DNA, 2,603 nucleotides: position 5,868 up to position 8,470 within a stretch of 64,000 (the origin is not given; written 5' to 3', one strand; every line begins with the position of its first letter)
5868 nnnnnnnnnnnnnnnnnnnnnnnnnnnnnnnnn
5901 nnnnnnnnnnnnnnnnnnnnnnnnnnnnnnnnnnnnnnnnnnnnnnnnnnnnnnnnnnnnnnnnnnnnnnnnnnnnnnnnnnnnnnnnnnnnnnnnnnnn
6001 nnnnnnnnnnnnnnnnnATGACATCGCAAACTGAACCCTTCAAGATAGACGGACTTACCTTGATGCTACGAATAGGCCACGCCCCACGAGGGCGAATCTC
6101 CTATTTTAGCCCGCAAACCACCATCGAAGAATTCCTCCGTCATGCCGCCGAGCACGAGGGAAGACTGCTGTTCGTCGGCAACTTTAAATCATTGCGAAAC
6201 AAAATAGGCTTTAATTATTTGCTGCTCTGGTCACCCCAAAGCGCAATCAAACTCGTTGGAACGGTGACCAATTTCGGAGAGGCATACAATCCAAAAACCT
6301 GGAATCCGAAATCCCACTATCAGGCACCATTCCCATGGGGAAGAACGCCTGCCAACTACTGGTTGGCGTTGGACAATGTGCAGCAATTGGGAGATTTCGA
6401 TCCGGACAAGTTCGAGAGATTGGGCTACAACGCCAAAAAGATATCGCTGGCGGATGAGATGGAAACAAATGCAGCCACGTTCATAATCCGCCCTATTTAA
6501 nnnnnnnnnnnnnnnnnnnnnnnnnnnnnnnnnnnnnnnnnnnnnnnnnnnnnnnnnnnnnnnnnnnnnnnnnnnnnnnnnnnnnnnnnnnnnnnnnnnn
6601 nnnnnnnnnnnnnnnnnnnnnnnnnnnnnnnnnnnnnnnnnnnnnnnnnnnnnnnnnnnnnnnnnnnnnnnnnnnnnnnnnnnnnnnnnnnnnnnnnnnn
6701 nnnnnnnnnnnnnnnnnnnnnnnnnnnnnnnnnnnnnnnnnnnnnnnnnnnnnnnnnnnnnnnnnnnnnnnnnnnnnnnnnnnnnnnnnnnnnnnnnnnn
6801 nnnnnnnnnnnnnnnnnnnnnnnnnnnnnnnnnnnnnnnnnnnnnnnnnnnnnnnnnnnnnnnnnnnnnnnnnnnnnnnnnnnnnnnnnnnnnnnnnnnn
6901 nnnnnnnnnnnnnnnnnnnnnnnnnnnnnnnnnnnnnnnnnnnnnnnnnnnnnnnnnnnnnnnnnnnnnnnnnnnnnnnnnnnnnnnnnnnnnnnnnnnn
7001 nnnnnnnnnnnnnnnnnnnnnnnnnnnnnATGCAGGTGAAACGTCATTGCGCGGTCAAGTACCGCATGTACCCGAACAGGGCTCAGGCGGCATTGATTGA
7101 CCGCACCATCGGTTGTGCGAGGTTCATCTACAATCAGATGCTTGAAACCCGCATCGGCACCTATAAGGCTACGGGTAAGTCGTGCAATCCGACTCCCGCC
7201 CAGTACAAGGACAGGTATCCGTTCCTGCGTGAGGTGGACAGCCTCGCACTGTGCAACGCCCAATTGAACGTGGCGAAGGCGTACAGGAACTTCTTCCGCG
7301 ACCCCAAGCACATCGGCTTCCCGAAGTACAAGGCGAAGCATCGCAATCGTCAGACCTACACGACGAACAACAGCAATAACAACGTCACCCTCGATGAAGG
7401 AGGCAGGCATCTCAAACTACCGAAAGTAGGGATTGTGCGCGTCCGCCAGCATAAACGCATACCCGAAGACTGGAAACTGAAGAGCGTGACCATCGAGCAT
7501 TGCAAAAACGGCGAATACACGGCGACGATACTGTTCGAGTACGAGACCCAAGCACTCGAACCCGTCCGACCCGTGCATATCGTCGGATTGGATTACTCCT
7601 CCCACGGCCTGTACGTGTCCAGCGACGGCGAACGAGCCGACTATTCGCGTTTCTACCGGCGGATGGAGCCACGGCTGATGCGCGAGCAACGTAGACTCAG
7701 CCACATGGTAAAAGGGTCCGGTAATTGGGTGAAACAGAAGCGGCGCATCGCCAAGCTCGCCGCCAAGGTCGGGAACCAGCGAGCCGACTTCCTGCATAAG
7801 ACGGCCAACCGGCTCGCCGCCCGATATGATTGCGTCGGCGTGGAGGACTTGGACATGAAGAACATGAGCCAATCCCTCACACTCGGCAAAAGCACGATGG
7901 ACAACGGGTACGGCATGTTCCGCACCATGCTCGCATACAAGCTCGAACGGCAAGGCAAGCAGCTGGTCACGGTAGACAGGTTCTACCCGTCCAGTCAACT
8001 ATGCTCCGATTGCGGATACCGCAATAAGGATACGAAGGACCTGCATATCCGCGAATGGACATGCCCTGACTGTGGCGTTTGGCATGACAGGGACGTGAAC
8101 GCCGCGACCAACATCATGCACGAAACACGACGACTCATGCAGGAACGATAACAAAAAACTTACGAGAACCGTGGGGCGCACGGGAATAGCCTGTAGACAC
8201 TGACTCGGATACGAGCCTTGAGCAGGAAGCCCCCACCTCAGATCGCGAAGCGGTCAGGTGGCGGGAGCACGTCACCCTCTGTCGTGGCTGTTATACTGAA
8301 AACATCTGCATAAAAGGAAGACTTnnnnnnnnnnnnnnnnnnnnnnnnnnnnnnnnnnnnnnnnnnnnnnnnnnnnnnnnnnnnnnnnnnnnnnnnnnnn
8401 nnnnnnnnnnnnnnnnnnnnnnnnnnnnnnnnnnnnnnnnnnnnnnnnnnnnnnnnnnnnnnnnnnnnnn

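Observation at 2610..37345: Three TnpB (OMEGA nuclease) genes from three IS contexts within 35 kb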

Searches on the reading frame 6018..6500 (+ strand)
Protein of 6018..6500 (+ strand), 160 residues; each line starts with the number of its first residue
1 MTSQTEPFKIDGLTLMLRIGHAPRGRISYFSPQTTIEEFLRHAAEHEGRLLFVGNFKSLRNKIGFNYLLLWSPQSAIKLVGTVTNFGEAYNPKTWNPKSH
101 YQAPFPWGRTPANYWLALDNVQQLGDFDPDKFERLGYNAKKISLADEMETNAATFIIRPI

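Call 21: search_protein_families(library=phrogs, proteins=[window:6018-6500:+], max_evalue=0.001)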
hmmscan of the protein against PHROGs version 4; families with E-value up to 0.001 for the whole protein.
window:6018-6500:+ (160 aa): 0 families

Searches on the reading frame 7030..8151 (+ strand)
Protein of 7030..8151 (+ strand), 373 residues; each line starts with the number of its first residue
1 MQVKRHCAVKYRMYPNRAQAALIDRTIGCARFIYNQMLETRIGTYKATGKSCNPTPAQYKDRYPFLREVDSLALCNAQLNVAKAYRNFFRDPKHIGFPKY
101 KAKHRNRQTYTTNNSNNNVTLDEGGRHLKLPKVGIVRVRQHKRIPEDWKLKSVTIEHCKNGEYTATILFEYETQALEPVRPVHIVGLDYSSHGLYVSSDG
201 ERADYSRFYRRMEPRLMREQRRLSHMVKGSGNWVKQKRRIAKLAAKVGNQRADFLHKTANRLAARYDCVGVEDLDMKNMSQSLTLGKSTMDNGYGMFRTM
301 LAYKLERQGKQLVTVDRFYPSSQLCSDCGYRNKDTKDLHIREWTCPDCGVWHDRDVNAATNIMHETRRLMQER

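Call 3: search_protein_families(library=pfam, proteins=[window:7030-8151:+], max_evalue=0.01)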
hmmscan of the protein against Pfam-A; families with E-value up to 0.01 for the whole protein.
window:7030-8151:+ (373 aa): 3 families
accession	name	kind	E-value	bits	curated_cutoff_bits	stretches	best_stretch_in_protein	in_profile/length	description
PF07282.18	Cas12f1-like_TNB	-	8.9e-26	90.3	26.3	1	294-362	1-60/60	Cas12f1-like, TNB domain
PF01385.25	OrfB_IS605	-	1.3e-23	83.9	30.5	1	171-282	4-119/120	Probable transposase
PF12323.14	HTH_OrfB_IS605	-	3.1e-16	59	21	1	8-50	5-47/47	Helix-turn-helix domain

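Call 15: search_solved_structures(query=window:7030-8151:+, max_evalue=0.001, show_alignments=1)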
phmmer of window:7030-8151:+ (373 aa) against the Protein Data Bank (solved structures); distinct sequences matched with E-value up to 0.001: 10.
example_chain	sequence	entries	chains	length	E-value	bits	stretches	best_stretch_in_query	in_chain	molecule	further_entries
9yyg_A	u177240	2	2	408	8.7e-80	271.4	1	9-365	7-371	AI-designed RNA-guided nuclease | AI-generated RNA-guided nuclease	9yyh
8h1j_A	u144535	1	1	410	1.5e-75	257.4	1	5-365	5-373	RNA-guided DNA endonuclease TnpB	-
8bf8_A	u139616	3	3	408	1.8e-75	257.2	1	5-365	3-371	RNA-guided DNA endonuclease TnpB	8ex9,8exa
8iaz_A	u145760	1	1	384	1.6e-28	102.8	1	10-363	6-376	Transposase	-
9j09_A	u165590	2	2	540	1.6e-26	96.2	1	209-372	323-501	Transposase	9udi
9jfo_A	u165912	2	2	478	1.7e-26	96.1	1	230-371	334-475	LaTranC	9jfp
9jfq_A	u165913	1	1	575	3.2e-26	95.2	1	230-371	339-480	LaTranC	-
23vu_A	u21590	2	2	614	8.9e-11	44.4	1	235-365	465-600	UnCas12m4a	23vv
8hr5_A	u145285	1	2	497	1.5e-10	43.6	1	198-367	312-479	Transposase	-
9b0l_P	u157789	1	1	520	1e-07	34.3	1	235-363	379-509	TnpB-like protein L79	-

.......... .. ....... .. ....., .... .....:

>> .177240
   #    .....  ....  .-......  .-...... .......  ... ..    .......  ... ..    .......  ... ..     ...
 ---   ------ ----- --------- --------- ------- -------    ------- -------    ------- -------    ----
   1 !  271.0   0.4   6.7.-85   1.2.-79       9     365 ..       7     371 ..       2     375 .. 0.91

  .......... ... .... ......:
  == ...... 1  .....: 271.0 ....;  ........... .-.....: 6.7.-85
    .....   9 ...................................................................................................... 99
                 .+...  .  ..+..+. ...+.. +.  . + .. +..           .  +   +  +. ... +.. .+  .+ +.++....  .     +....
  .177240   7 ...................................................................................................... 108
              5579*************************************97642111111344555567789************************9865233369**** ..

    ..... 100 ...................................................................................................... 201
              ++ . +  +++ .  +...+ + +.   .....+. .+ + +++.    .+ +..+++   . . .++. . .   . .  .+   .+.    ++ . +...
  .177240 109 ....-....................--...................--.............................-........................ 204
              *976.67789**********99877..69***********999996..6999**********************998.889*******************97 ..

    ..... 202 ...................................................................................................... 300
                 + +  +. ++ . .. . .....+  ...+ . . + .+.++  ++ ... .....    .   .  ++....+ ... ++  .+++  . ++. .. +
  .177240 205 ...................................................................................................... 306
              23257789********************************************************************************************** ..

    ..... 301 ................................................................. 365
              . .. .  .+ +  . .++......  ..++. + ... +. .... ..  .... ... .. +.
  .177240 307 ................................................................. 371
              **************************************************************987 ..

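Call 59: find_related_loci(query=window:7030-8148:+, collection=viral_contigs, flank=1500)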
Query window:7030-8148:+ (373 aa) in viral_contigs; peptide patterns used: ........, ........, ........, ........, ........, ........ (x = any residue, [..] = any of these).
62 stretches matched a pattern; 52 encode a relative of the query (tblastn E <= 1e-3); 51 distinct loci.
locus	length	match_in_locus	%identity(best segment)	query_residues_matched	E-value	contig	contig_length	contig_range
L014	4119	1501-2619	100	1-373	0e+0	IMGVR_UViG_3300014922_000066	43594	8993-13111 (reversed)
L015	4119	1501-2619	100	1-373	0e+0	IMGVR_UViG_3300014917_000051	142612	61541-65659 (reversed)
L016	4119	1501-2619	100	1-373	0e+0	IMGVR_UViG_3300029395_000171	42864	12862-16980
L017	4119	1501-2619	100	1-373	0e+0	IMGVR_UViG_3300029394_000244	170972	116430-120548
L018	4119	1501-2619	100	1-373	0e+0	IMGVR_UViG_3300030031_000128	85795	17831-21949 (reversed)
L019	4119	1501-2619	99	1-373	0e+0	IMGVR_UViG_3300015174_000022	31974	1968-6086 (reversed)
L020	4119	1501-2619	99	1-373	0e+0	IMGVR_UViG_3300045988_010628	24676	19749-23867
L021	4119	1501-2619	100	1-373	0e+0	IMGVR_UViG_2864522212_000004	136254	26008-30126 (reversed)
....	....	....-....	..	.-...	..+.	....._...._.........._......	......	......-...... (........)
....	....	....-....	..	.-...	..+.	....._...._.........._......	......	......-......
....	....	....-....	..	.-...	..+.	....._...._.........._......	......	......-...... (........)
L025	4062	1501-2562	46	10-363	2e-112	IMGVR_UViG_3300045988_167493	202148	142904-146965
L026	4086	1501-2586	48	10-370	9e-109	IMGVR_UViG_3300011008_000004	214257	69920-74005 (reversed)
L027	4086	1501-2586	46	1-362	3e-105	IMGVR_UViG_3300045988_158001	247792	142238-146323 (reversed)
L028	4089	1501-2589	44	1-363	2e-100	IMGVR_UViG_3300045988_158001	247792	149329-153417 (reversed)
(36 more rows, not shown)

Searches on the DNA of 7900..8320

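Call 43: search_rna_families(source=window, start=7900, end=8320, threshold=evalue, max_evalue=10)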
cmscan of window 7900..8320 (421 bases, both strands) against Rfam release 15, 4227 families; matches with E-value up to 10: 0.
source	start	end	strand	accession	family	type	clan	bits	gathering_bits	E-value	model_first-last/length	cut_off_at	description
